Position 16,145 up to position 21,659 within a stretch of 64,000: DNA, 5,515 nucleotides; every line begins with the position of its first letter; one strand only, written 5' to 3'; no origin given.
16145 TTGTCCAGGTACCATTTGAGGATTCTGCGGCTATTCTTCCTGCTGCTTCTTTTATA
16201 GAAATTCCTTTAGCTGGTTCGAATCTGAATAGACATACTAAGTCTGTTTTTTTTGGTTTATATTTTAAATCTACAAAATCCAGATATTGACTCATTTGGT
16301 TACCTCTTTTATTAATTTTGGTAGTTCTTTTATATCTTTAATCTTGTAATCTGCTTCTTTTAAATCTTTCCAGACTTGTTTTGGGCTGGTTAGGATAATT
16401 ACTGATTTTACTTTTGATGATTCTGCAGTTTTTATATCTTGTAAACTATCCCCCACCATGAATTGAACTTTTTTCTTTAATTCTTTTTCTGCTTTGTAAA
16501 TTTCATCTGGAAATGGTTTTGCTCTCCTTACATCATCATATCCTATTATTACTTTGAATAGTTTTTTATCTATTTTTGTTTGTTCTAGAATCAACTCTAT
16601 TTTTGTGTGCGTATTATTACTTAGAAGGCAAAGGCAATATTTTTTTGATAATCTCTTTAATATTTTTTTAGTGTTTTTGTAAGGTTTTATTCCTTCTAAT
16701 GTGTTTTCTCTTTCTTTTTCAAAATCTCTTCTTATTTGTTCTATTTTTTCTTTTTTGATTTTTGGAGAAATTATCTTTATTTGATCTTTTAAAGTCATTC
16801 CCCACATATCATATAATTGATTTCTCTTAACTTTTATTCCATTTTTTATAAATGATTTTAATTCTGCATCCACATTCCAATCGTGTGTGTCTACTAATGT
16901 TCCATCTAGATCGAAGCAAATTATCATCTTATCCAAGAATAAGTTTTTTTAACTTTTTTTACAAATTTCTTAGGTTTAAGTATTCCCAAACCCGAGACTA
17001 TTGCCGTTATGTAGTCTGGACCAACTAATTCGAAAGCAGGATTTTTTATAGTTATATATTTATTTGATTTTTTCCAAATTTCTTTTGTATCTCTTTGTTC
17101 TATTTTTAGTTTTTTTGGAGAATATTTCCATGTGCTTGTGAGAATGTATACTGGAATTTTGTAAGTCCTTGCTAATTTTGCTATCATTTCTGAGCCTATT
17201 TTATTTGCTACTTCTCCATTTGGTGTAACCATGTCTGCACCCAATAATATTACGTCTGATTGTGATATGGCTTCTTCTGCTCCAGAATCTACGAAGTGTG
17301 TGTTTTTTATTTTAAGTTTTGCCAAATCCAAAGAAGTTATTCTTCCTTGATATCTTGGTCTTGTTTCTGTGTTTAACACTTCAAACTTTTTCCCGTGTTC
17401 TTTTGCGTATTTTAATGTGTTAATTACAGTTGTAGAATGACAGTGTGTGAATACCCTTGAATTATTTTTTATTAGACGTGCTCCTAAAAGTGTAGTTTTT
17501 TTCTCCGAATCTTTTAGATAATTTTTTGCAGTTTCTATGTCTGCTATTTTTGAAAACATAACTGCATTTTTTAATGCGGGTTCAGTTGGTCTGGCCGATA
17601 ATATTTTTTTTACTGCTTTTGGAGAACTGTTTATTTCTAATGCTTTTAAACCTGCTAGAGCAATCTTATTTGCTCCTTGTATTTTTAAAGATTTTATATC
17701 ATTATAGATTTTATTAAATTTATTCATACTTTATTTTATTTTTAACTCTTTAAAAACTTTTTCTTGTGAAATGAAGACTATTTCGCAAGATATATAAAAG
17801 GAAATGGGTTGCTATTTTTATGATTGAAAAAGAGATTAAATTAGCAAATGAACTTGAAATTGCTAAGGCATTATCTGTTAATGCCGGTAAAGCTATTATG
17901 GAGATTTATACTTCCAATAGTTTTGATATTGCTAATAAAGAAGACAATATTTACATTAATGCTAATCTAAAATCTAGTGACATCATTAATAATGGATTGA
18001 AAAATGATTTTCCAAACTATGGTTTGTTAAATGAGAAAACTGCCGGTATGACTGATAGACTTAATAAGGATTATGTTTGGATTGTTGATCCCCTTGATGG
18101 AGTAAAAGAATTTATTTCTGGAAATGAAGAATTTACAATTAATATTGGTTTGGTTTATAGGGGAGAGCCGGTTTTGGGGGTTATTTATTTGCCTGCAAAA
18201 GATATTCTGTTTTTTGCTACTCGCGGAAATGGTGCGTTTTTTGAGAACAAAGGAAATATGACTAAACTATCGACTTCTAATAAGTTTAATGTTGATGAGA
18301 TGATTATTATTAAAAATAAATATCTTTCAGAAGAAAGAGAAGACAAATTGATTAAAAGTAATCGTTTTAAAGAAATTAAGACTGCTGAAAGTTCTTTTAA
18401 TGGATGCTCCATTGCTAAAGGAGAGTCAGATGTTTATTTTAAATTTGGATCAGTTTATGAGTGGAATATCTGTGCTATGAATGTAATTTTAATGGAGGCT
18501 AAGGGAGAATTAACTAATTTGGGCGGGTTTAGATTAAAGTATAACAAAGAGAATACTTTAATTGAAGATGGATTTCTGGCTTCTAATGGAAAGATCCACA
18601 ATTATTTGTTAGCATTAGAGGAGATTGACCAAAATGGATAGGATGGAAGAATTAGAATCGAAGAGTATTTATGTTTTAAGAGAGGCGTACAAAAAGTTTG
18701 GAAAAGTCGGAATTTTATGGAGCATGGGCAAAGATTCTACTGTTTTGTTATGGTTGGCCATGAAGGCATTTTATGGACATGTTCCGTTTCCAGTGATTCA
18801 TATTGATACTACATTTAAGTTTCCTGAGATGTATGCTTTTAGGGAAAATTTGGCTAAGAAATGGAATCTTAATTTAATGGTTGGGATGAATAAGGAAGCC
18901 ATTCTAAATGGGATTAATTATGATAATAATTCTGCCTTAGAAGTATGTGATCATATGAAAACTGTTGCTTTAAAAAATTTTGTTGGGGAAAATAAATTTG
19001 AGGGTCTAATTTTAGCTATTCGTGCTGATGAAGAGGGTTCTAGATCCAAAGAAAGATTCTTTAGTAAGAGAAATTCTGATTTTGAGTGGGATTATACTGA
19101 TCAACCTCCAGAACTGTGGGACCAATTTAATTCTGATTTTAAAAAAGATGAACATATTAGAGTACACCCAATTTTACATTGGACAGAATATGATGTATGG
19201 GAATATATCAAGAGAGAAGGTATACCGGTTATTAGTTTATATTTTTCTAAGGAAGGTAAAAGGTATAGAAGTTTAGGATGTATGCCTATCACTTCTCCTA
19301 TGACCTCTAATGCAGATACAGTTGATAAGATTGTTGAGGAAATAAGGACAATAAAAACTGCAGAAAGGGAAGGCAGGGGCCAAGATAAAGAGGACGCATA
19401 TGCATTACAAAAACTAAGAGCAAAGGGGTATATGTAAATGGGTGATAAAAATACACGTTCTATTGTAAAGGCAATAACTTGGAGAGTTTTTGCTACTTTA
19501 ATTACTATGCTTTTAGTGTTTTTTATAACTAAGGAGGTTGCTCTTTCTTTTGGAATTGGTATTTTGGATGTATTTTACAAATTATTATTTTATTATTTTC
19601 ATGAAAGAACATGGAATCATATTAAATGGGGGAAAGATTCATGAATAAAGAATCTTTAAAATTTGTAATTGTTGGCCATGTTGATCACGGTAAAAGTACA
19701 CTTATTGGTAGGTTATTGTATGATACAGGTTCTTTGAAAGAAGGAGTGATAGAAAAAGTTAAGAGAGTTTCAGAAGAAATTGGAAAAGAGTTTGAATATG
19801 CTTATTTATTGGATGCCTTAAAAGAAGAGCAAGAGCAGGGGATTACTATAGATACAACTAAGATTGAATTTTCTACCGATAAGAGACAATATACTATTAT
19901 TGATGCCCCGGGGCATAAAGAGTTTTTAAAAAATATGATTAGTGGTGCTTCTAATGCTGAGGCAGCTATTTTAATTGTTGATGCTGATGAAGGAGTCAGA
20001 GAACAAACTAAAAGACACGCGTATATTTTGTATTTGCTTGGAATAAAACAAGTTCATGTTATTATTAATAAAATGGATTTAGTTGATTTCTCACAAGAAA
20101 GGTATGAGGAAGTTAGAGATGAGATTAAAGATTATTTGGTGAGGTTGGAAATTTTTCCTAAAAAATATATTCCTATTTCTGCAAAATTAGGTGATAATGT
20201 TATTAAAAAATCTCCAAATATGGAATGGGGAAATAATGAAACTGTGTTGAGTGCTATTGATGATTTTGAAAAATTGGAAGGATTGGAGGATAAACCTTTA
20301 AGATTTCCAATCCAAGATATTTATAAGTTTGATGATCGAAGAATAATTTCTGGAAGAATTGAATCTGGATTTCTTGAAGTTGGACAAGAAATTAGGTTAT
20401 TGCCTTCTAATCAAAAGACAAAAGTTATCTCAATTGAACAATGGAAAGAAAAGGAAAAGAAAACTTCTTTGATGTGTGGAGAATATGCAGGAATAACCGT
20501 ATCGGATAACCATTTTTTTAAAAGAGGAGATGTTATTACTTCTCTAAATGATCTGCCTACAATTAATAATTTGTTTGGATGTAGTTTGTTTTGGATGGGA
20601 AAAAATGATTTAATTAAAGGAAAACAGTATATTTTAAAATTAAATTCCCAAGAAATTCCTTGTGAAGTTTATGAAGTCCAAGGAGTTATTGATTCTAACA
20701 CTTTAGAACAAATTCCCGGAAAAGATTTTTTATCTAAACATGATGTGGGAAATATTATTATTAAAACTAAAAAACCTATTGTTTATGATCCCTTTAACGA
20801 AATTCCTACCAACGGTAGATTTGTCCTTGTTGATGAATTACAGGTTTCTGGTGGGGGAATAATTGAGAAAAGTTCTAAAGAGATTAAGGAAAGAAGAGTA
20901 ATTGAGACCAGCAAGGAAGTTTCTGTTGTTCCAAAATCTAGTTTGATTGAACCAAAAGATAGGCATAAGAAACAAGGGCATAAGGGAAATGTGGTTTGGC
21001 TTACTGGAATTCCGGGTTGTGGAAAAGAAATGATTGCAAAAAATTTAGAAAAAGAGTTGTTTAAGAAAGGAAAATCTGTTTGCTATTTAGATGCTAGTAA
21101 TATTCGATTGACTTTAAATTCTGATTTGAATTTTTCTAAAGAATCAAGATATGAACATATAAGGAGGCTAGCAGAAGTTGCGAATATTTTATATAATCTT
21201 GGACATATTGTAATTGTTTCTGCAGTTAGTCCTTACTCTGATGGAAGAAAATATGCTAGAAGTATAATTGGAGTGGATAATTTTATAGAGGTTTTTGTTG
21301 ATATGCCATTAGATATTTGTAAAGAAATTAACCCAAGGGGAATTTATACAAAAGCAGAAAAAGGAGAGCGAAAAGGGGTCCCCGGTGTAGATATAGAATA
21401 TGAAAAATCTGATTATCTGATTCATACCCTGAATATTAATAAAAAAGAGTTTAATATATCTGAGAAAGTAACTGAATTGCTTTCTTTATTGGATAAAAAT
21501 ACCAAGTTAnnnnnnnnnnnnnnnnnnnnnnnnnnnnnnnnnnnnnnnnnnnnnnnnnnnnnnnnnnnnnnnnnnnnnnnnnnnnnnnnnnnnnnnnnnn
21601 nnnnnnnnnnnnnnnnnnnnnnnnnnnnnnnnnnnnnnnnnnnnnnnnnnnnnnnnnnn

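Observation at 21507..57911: A ~36-kb glycan super-locus combines four bacterial-type activated-donor pathways next to aglB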

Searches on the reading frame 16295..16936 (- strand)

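Call 8: search_protein_families(library=pfam, proteins=[window:16295-16936:-], max_evalue=0.001)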
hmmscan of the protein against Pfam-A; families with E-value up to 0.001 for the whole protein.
window:16295-16936:- (214 aa): 3 families
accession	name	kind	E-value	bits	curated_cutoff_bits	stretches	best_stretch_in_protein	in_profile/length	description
PF13419.12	HAD_2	-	1.4e-29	103.9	23.8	1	6-180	1-177/178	Haloacid dehalogenase-like hydrolase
PF00702.32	Hydrolase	-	3.3e-18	67.2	26.4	1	5-173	3-189/191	haloacid dehalogenase-like hydrolase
PF12710.13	HAD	-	0.00063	20.7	27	1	7-172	2-189/189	haloacid dehalogenase-like hydrolase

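Call 13: search_protein_families(library=ncbifam, proteins=[window:16295-16936:-], max_evalue=0.001)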
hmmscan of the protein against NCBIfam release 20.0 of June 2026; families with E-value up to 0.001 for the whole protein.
window:16295-16936:- (214 aa): 33 families (the best 25 are shown)
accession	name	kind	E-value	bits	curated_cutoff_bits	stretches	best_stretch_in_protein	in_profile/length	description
NF009804.0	PRK13288.1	equivalog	6.1e-23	81.4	218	1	5-211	5-212/215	pyrophosphatase PpaX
NF009695.0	PRK13222.1-2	equivalog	1.7e-16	60.4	225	1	4-208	7-221/226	phosphoglycolate phosphatase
NF009697.0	PRK13222.1-4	equivalog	1e-15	57.7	327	1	6-179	10-191/232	phosphoglycolate phosphatase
TIGR01449.2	PGP_bact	equivalog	1.6e-15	57.2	180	1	7-208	2-212/213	phosphoglycolate phosphatase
TIGR02009.1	PGMB-YQAB-SF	subfamily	1.9e-14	54.3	153.35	1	6-181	4-186/186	beta-phosphoglucomutase family hydrolase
TIGR02253.1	CTE7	subfamily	6.1e-14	52.3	169.75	1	6-205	5-220/221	TIGR02253 family HAD-type hydrolase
NF009694.0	PRK13222.1-1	equivalog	5.5e-12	45.5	415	1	62-180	88-209/252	phosphoglycolate phosphatase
TIGR01549.1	HAD-SF-IA-v1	subfamily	6.2e-12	46.2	23.3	1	60-173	39-147/149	HAD-IA family hydrolase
NF007854.0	PRK10563.1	equivalog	1.2e-11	44.8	211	1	5-173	6-177/221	6-phosphogluconate phosphatase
TIGR01990.1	bPGM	equivalog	1.7e-10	41.2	189.4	1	6-179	4-184/187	beta-phosphoglucomutase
TIGR03351.1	PhnX-like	hypoth_equivalog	5.8e-09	36.2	218.9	1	5-209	3-219/220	phosphonatase-like hydrolase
TIGR01428.1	HAD_type_II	equivalog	8.3e-09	35.7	125.4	1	5-174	3-183/197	haloacid dehalogenase type II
NF009698.0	PRK13223.1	equivalog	2.7e-08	33.3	466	1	5-180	15-199/272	phosphoglycolate phosphatase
TIGR01422.2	phosphonatase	equivalog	5.1e-08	32.5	220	1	6-188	4-206/251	phosphonoacetaldehyde hydrolase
NF008087.0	PRK10826.1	equivalog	9e-08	32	191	1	6-207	10-217/222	hexitol phosphatase HxpB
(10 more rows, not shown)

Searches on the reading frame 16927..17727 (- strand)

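Call 8: search_protein_families(library=pfam, proteins=[window:16927-17727:-], max_evalue=0.001)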
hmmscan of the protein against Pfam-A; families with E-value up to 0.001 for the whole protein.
window:16927-17727:- (267 aa): 1 family
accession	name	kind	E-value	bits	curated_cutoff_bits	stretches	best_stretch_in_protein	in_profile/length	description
PF01008.23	IF-2B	-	5.5e-41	141.1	22.4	1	61-252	79-280/280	Initiation factor 2 subunit family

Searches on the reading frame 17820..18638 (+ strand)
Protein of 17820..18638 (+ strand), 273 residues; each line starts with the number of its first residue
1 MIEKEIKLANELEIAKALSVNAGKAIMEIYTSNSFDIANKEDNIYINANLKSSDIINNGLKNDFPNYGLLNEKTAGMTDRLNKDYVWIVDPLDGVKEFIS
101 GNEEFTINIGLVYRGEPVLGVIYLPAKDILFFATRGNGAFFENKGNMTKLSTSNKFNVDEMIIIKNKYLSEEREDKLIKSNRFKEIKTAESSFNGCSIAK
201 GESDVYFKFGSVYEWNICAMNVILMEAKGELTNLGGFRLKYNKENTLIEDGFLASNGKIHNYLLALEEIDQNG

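Call 8: search_protein_families(library=pfam, proteins=[window:17820-18638:+], max_evalue=0.001)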
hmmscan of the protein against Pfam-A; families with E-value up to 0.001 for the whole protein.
window:17820-18638:+ (273 aa): 1 family
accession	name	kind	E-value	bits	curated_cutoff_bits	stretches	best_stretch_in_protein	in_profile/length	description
PF00459.30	Inositol_P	-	3.1e-44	151.9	27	1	12-264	6-263/271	Inositol monophosphatase family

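Call 67: search_protein_families(library=ncbifam, proteins=[window:17820-18638:+], max_evalue=0.001)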
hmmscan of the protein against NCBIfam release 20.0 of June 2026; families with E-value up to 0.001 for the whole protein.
window:17820-18638:+ (273 aa): 7 families
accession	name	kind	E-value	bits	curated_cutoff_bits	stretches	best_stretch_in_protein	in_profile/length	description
TIGR01331.1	bisphos_cysQ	equivalog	1.2e-47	162.6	228.8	1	17-254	7-248/250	3'(2'),5'-bisphosphate nucleotidase CysQ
NF008182.0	PRK10931.1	equivalog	6e-39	133.6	379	1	15-253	5-242/246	3'(2'),5'-bisphosphate nucleotidase CysQ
TIGR02067.1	his_9_HisN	equivalog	9.5e-31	107.2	275.15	1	12-263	2-247/252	histidinol-phosphatase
NF009321.0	PRK12676.1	equivalog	2.9e-16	59.3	264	1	52-265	51-260/264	bifunctional fructose-bisphosphatase/inositol-phosphate phosphatase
TIGR01330.1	bisphos_HAL2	equivalog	1.6e-15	56.8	267.05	2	127-262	196-345/359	3'(2'),5'-bisphosphate nucleotidase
NF008027.1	PRK10757.1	equivalog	2.7e-15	56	332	1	12-239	5-235/267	inositol-1-monophosphatase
NF010678.0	PRK14076.1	equivalog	1e-10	41.1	493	1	119-265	134-281/570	bifunctional NADP phosphatase/NAD kinase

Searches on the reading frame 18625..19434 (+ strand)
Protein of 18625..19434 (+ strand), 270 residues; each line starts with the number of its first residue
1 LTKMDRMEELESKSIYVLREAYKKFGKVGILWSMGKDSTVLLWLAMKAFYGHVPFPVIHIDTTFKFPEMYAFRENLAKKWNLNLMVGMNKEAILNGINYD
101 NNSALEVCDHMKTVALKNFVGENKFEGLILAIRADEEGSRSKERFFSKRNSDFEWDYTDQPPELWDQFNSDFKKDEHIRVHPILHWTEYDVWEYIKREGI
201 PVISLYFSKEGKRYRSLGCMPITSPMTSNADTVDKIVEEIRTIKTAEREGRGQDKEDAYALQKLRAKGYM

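Call 8: search_protein_families(library=pfam, proteins=[window:18625-19434:+], max_evalue=0.001)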
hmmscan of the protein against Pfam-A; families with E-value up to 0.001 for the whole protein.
window:18625-19434:+ (270 aa): 1 family
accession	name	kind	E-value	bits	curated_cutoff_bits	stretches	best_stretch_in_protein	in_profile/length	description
PF01507.26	PAPS_reduct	-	8.2e-41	140.4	22.5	1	30-225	4-175/175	Phosphoadenosine phosphosulfate reductase domain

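Call 67: search_protein_families(library=ncbifam, proteins=[window:18625-19434:+], max_evalue=0.001)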
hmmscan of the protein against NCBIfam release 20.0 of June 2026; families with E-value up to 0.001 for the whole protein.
window:18625-19434:+ (270 aa): 13 families
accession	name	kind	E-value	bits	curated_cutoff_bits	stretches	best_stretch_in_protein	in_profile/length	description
NF003587.0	PRK05253.1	subfamily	8.8e-105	350.2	195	2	2-210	4-213/301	sulfate adenylyltransferase subunit CysD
NF009214.0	PRK12563.1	equivalog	1.4e-79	267.8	413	2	3-210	20-228/317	sulfate adenylyltransferase subunit CysD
TIGR02039.1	CysD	subfamily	4.4e-79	266.1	396.6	2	8-210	2-205/294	sulfate adenylyltransferase, small subunit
NF002537.0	PRK02090.1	equivalog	1.3e-18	67.6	154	1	13-231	27-221/244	phosphoadenylyl-sulfate reductase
TIGR00434.1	cysH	subfamily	6e-14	52.4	165.1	1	174-232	143-197/214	phosophoadenylyl-sulfate reductase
NF006327.0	PRK08557.1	equivalog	1e-13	50.9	366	1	3-234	155-366/415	hypothetical protein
NF006351.0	PRK08576.1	equivalog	1.4e-12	47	290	1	6-206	217-389/436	hypothetical protein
TIGR02055.1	APS_reductase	subfamily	4.6e-12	46.2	235.3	1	169-231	118-176/194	adenylylsulfate reductase, thioredoxin dependent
TIGR02057.1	PAPS_reductase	equivalog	9.6e-12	45.3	254.2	2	174-231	154-207/224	phosphoadenosine phosphosulfate reductase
NF010368.0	PRK13795.1-3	equivalog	7.5e-09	34.4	588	1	7-231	228-427/635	hypothetical protein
NF010367.0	PRK13795.1-2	equivalog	1.7e-08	33.4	456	1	5-84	221-298/584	hypothetical protein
NF010366.0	PRK13795.1-1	equivalog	5.8e-07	28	745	1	19-207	261-432/667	hypothetical protein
NF010369.0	PRK13795.1-4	equivalog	1.4e-06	26.8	1086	1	8-224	233-430/633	hypothetical protein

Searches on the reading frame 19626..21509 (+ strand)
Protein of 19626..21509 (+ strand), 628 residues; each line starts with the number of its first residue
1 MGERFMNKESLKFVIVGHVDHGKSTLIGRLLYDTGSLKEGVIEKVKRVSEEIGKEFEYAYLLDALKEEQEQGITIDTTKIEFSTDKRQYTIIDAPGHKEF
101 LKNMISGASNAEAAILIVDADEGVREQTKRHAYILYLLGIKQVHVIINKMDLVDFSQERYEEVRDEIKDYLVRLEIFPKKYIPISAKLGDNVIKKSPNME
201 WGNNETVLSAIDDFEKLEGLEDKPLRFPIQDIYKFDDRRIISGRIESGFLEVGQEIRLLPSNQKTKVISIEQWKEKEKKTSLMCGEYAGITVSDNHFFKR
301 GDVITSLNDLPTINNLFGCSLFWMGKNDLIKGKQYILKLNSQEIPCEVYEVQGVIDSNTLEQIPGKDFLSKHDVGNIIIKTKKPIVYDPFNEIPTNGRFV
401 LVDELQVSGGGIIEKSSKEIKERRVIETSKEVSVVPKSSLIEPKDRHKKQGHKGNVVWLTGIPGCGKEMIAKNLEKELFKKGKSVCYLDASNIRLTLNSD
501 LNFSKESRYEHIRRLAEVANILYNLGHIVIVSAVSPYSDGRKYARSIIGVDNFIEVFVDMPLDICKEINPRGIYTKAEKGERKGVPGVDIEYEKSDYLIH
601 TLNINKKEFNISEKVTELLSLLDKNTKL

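Call 8: search_protein_families(library=pfam, proteins=[window:19626-21509:+], max_evalue=0.001)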
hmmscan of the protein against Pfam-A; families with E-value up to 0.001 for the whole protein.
window:19626-21509:+ (628 aa): 10 families
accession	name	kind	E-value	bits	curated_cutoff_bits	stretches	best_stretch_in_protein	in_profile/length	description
PF00009.33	GTP_EFTU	-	3.5e-51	173.9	26.5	1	9-213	2-184/188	Elongation factor Tu GTP binding domain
PF01583.26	APS_kinase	-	4.3e-47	160.4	21.1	1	453-594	1-143/152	Adenylylsulphate kinase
PF22594.2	GTP-eEF1A_C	-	1.3e-19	70.9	27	1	317-414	2-101/101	GTP-eEF1A C-terminal domain-like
PF03144.31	GTP_EFTU_D2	-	1.6e-08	35.3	30.3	1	239-305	2-73/73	Elongation factor Tu domain 2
PF01926.29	MMR_HSR1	-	1.2e-07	32.3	21.9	1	68-149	27-113/113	50S ribosome-binding GTPase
PF24883.2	NPHP3_N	-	1.3e-05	25.9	24.8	1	450-487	18-55/164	Nephrocystin 3, N-terminal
PF20720.3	nSTAND3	-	1.4e-05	25.3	27.2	1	452-490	15-53/155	Novel STAND NTPase 3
PF08433.16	KTI12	-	6.4e-05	23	22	1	457-533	4-78/271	Chromatin associated protein KTI12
PF09439.16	SRPRB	-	0.00025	20.9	25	0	12-127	5-89/178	Signal recognition particle receptor beta subunit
PF13238.12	AAA_18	-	0.00029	21.7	29.4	0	458-532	2-78/128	AAA domain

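Call 67: search_protein_families(library=ncbifam, proteins=[window:19626-21509:+], max_evalue=0.001)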
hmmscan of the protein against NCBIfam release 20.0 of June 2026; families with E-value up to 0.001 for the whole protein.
window:19626-21509:+ (628 aa): 44 families (the best 25 are shown)
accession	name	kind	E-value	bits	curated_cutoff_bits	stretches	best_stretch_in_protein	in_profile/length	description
NF004035.0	PRK05506.1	subfamily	3.6e-160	534.3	715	1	7-626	21-630/632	bifunctional sulfate adenylyltransferase subunit 1/adenylylsulfate kinase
NF008969.0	PRK12317.1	subfamily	1.4e-105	353.4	502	1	7-413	4-418/426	elongation factor 1-alpha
NF003478.0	PRK05124.1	equivalog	1.3e-99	333.9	590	1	7-423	24-443/475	sulfate adenylyltransferase subunit CysN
TIGR02034.1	CysN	subfamily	7.7e-98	328.2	336.1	1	11-406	1-397/406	sulfate adenylyltransferase, large subunit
TIGR00483.1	EF-1_alpha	equivalog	5.4e-96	321.7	540.1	1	7-415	4-421/427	translation elongation factor EF-1 subunit alpha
TIGR00455.1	apsK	equivalog_domain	8.1e-49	165.8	138.7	1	441-617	5-179/184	adenylyl-sulfate kinase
NF003013.0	PRK03846.1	subfamily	2.6e-48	164.4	163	1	430-626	4-198/202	adenylyl-sulfate kinase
NF000766.0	PRK00049.1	subfamily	7.5e-44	150.1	449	1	8-306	10-297/396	elongation factor Tu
NF009373.0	PRK12736.1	subfamily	4.7e-43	147.4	452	1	8-307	10-296/394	elongation factor Tu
NF009372.0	PRK12735.1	subfamily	2.5e-41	141.8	479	1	8-309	10-300/396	elongation factor Tu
TIGR00485.1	EF-Tu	equivalog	3.9e-40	137.8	522.4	1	7-325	9-313/394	elongation factor Tu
NF002059.0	PRK00889.1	subfamily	4.1e-38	130.8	244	1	452-625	3-172/177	adenylyl-sulfate kinase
TIGR00475.1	selB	equivalog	5.8e-36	124.3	242.25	1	13-293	3-244/581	selenocysteine-specific translation elongation factor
NF004040.0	PRK05537.1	equivalog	2.7e-35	121.9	669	1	396-624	339-566/572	bifunctional sulfate adenylyltransferase/adenylylsulfate kinase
NF004041.0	PRK05541.1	subfamily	7.4e-30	104.3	127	1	452-624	5-172/176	adenylyl-sulfate kinase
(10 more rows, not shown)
